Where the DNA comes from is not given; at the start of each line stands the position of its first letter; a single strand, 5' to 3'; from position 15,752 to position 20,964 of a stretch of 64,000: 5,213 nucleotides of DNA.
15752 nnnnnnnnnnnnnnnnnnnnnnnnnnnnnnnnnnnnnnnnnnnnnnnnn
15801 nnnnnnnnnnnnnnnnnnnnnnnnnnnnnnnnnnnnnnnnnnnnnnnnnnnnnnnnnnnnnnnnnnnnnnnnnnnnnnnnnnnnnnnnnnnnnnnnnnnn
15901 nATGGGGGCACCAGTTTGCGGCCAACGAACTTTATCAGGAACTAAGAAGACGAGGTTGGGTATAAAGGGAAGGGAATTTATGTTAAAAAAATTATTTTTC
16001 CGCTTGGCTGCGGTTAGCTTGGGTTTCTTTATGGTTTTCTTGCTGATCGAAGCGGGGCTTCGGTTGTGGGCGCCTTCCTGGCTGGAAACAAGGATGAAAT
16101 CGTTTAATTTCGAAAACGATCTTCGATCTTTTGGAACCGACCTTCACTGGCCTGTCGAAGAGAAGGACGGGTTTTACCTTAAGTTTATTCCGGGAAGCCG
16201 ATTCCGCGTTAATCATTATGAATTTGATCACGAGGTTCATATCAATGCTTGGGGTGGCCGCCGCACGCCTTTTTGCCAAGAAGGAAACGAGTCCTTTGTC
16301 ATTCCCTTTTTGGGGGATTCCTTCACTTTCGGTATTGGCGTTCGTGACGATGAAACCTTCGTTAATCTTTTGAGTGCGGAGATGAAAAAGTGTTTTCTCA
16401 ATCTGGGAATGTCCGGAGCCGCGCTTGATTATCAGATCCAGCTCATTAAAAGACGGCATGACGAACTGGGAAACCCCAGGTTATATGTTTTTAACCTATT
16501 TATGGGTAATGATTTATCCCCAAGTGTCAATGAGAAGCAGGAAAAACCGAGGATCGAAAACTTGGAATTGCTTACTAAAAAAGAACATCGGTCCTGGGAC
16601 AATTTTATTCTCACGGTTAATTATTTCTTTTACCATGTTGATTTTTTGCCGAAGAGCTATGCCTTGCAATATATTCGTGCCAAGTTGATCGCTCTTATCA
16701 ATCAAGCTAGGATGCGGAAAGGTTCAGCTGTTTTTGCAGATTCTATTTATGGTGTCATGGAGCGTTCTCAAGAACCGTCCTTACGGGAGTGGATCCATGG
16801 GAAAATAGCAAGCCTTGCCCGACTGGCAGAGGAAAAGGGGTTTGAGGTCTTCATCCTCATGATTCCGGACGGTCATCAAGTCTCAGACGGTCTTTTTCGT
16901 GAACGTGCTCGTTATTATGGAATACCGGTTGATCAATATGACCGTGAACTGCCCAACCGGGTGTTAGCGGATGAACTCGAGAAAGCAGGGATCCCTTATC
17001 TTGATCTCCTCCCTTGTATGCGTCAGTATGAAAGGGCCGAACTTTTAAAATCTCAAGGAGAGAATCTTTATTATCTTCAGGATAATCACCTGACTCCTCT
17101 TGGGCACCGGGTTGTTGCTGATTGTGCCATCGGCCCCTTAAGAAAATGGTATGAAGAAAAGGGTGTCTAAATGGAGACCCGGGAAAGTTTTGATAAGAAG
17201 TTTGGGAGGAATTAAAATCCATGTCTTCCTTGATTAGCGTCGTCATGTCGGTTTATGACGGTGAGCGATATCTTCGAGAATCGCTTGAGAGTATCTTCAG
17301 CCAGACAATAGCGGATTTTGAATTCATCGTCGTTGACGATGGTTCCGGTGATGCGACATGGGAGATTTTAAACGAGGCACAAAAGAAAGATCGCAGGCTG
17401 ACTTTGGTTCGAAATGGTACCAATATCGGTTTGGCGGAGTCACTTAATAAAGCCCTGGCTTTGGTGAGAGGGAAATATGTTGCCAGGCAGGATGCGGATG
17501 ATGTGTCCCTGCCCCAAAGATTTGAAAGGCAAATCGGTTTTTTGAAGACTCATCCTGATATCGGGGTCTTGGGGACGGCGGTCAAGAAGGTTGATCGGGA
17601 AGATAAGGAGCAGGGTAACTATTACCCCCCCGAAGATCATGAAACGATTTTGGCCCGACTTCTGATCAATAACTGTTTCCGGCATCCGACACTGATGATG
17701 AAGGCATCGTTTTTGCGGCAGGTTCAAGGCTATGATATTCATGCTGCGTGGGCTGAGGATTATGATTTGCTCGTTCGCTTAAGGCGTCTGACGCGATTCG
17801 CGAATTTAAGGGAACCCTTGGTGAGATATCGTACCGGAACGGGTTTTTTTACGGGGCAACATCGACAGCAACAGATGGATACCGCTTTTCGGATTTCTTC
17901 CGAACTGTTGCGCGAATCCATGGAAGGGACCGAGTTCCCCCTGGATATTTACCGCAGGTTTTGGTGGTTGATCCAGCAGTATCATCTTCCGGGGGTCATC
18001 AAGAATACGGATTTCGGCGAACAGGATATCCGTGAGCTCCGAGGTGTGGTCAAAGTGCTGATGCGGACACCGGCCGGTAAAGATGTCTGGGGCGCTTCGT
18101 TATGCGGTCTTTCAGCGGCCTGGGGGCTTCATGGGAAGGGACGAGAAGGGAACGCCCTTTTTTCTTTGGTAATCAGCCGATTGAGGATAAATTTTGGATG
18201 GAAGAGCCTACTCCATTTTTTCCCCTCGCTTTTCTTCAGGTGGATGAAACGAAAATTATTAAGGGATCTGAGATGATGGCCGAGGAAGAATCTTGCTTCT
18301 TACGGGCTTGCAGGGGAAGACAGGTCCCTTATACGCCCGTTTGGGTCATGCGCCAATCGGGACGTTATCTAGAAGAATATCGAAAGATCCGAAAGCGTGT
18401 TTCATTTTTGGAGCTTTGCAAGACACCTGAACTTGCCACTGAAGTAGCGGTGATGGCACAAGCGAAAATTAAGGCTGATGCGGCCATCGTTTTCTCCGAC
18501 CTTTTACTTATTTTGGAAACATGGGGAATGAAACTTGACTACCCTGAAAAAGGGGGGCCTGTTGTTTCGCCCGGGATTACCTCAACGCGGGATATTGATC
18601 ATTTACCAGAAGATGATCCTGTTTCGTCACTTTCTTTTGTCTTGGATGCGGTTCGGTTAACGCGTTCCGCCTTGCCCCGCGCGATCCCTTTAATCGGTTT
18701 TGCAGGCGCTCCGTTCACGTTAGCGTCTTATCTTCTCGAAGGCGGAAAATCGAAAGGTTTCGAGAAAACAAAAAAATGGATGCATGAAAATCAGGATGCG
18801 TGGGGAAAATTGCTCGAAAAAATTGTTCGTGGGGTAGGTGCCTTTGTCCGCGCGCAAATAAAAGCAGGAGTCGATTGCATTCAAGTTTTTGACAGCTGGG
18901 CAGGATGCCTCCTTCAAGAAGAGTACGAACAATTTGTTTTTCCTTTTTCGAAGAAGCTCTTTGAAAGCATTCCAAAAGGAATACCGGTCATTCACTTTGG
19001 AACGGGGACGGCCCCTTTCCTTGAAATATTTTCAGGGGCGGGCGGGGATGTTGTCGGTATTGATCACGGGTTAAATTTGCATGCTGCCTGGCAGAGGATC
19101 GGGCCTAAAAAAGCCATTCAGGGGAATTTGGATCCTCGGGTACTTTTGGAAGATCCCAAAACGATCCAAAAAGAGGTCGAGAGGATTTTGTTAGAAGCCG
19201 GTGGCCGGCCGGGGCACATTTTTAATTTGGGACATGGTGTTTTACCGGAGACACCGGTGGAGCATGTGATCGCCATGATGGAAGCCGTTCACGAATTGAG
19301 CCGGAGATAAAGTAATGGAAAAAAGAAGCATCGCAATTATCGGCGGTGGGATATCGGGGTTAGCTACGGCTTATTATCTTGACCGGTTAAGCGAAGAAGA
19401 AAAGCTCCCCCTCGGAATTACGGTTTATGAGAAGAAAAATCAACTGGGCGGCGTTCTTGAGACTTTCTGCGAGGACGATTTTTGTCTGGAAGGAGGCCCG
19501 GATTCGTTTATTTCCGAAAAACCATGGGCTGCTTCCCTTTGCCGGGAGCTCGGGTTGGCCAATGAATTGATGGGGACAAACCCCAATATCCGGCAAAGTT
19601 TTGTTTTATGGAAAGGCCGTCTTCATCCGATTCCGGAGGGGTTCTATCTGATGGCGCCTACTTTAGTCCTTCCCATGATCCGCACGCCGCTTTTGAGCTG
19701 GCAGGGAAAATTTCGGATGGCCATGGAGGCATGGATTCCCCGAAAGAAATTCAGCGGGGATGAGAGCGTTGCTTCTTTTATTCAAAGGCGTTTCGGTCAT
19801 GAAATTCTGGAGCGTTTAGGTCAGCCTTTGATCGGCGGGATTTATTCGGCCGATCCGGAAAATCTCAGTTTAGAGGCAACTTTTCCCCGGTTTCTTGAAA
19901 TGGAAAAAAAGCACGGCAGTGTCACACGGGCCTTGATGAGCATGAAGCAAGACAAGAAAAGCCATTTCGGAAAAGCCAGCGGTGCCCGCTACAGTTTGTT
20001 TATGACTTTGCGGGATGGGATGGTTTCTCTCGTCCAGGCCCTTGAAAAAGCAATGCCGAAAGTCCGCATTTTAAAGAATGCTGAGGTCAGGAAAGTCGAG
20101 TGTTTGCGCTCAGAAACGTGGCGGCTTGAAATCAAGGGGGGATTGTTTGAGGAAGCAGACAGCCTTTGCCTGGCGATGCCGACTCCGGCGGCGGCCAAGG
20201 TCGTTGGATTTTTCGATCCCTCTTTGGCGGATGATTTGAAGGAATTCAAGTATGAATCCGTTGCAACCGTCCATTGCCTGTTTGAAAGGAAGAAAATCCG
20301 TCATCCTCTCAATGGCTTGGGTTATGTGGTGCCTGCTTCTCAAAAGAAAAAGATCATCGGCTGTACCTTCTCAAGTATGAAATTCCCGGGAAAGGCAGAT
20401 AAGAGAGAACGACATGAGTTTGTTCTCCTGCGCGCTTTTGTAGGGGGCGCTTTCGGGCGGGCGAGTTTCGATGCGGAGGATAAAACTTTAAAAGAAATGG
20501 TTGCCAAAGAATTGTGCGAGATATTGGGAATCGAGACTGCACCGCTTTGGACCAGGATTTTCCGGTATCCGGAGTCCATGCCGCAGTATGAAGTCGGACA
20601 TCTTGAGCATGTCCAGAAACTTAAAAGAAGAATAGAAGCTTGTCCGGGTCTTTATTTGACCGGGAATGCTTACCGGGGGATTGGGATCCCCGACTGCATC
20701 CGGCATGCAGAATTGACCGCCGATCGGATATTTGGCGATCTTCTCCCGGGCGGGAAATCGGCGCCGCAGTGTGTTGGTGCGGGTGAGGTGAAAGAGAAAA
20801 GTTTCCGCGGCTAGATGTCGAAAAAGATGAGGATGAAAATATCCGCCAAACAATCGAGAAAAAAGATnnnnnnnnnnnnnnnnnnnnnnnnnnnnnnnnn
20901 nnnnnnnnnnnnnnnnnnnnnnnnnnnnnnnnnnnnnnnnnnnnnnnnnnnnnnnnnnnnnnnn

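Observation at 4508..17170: MBOAT acyltransferase plus four diverged paralogs of membrane-anchored SGNH (AlgJ/PatB-like) proteins within 13 kb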

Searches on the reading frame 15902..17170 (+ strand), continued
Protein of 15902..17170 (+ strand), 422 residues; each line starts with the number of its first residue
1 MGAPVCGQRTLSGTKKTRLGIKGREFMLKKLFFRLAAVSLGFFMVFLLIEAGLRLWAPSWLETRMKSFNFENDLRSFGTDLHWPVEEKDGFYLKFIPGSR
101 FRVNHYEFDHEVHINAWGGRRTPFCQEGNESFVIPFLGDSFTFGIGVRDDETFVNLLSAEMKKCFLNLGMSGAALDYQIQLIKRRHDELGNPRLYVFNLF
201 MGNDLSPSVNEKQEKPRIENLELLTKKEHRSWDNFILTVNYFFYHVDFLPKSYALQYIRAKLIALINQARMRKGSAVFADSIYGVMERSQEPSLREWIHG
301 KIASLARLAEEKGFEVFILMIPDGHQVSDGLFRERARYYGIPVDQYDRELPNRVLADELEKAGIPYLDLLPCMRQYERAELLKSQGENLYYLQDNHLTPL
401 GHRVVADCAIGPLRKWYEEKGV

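Call 53: fold_search(model_id=the predicted structure, library=pdb)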
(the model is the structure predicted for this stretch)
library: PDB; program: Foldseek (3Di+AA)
matches with E <= 10: 1479; with E <= 0.001: 65
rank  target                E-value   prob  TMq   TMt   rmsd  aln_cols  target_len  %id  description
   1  8a2n_A                6.3e-10  1.00  0.44  0.57   9.3       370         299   17  Structure of crocagin biosynthetic protein CgnD (released 2023-02-22)
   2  8a2n_B                7.0e-09  1.00  0.43  0.55   7.5       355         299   16  Structure of crocagin biosynthetic protein CgnD (released 2023-02-22)
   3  7bxd                  1.5e-06  1.00  0.36  0.60  10.1       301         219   12  Crystal structure of Ca_00815 (released 2021-04-21)
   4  3p94_C                2.7e-06  1.00  0.32  0.59   7.3       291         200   12  Crystal structure of a GDSL-like Lipase (BDI_0976) from Parabacteroides distasonis ATCC 8503 at 1.93 A resolution (released 2010-11-03)
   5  9hi4_C                3.6e-06  1.00  0.33  0.58   6.8       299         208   14  Structure of FI6-focused design_03 scaffold in complex with FI6-Fab (released 2025-12-03)
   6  3p94_A                4.3e-06  1.00  0.32  0.58   7.3       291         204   12  Crystal structure of a GDSL-like Lipase (BDI_0976) from Parabacteroides distasonis ATCC 8503 at 1.93 A resolution (released 2010-11-03)
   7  9hi5_C                4.8e-06  1.00  0.36  0.63   6.5       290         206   13  Structure of scaffold FI6-focused design_02 (released 2025-12-03)
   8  3p94_D                4.8e-06  1.00  0.32  0.59   7.3       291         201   12  Crystal structure of a GDSL-like Lipase (BDI_0976) from Parabacteroides distasonis ATCC 8503 at 1.93 A resolution (released 2010-11-03)
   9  7ddy_A                5.3e-06  1.00  0.33  0.59   7.1       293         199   12  Crystal structure of an acetyl xylan esterase AlAXEase (released 2021-06-02)
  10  4iyj_A                6.6e-06  1.00  0.34  0.59   6.6       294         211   14  Crystal structure of a putative acylhydrolase (BACUNI_03406) from Bacteroides uniformis ATCC 8492 at 1.37 A resolution (released 2013-03-06)
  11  4iyj_B                7.0e-06  1.00  0.34  0.59   6.3       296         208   14  Crystal structure of a putative acylhydrolase (BACUNI_03406) from Bacteroides uniformis ATCC 8492 at 1.37 A resolution (released 2013-03-06)
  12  9hi5_B                8.8e-06  1.00  0.35  0.60   6.4       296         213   14  Structure of scaffold FI6-focused design_02 (released 2025-12-03)
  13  4rsh_A                9.3e-06  1.00  0.34  0.69   4.9       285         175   10  Structure of a putative lipolytic protein of G-D-S-L family from Desulfitobacterium hafniense DCB-2 (released 2014-11-19)
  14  9hi4_D                9.3e-06  1.00  0.33  0.58   6.4       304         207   12  Structure of FI6-focused design_03 scaffold in complex with FI6-Fab (released 2025-12-03)
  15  3dc7_C                9.8e-06  1.00  0.35  0.62   7.1       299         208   13  Crystal structure of the protein Q88SR8 from Lactobacillus plantarum. Northeast Structural Genomics consortium target  (released 2008-08-05)
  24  1j00                  1.8e-05  1.00  0.36  0.73   5.0       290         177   10  E. coli Thioesterase I/Protease I/Lysophospholipase L1 in complexed with diethyl phosphono moiety (released 2003-07-08)
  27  1u8u                  2.4e-05  1.00  0.37  0.74   4.9       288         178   10  E. coli Thioesterase I/Protease I/Lysophospholiase L1 in complexed with octanoic acid (released 2005-04-05)
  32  1ivn                  4.2e-05  1.00  0.37  0.75   4.1       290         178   10  E.coli Thioesterase I/Protease I/Lysophospholiase L1 (released 2003-07-08)
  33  1jrl                  4.2e-05  1.00  0.36  0.73   4.8       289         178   11  Crystal structure of E. coli Lysophospholiase L1/Acyl-CoA Thioesterase I/Protease I L109P mutant (released 2003-07-08)
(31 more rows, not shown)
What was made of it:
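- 15980..17170 (+): S4, a membrane-anchored canonical SGNH protein, 396 aa. GDS 16310-16327, block II NLGMSGA 16400-16420, block III GND 16502-16519, block V QDNHL 17078-17107. Best fold match is CgnD, then generic GDSL esterases (call 53).
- S4's fold matches are hydrolases: CgnD, acetyl xylan esterases and TesA (call 53).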

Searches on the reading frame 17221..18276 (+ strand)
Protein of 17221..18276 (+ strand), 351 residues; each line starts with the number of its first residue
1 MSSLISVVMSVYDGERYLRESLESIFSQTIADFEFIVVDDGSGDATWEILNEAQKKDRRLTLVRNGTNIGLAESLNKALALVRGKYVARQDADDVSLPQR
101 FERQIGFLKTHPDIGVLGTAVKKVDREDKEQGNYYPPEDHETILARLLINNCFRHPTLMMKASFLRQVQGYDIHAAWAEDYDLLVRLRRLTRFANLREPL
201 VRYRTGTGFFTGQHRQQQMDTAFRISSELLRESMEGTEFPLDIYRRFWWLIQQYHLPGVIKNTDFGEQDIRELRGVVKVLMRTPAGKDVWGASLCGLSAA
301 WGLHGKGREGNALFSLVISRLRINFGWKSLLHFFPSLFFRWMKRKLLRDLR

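Call 9: search_protein_families(library=pfam, proteins=[window:17221-18276:+], max_evalue=0.01)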
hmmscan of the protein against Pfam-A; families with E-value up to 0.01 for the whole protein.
window:17221-18276:+ (351 aa): 3 families
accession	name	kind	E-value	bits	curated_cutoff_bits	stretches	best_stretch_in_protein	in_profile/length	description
PF00535.33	Glycos_transf_2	-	2.4e-32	112.6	23.3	1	6-160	1-158/168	Glycosyl transferase family 2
PF13641.12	Glyco_tranf_2_3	-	7.3e-10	39.7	27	1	5-188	3-195/230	Glycosyltransferase like family 2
PF10111.15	Glyco_tranf_2_2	-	3.7e-08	33.6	27.3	1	6-204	1-216/276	Glycosyltransferase like family 2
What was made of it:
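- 17221..18276 (+): GT2 glycosyltransferase directly after S4. Context only. Glycos_transf_2 2.4e-32 (call 9).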

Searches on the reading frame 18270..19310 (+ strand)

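Call 9: search_protein_families(library=pfam, proteins=[window:18270-19310:+], max_evalue=0.01)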
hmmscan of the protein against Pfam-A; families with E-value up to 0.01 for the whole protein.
window:18270-19310:+ (346 aa): 1 family
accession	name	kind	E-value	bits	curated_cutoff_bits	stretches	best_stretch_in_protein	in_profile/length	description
PF01208.23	URO-D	-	2.7e-122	408.5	23.9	1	9-342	5-345/346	Uroporphyrinogen decarboxylase (URO-D)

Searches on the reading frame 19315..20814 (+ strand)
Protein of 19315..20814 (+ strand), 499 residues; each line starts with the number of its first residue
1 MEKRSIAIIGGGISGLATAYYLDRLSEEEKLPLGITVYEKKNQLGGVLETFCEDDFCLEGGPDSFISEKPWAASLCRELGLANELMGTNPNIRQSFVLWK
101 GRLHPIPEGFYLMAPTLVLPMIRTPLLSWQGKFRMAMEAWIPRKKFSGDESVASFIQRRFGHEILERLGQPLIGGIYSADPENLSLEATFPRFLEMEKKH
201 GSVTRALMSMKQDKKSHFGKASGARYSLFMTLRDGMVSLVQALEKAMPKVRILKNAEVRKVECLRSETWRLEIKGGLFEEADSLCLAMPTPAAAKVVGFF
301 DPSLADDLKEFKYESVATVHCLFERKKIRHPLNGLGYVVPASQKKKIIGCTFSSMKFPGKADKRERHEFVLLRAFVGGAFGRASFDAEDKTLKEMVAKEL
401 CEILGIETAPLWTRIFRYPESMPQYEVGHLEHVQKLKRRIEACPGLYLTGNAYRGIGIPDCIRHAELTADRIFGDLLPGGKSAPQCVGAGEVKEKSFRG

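Call 9: search_protein_families(library=pfam, proteins=[window:19315-20814:+], max_evalue=0.01)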
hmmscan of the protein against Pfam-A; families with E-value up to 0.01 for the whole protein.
window:19315-20814:+ (499 aa): 4 families
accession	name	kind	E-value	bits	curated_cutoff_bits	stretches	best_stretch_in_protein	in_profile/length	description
PF01593.30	Amino_oxidase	-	9.8e-50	170.5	19.8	1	13-472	1-442/443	Flavin containing amine oxidoreductase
PF13450.12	NAD_binding_8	-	4.7e-09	36.8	21.9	1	8-79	1-68/68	NAD(P)-binding Rossmann-like domain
PF01266.30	DAO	-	4.1e-07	30.3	27.9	1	6-45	2-35/353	FAD dependent oxidoreductase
PF13454.12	NAD_binding_9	-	0.001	19.5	21.8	0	7-47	1-40/155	FAD-NAD(P)-binding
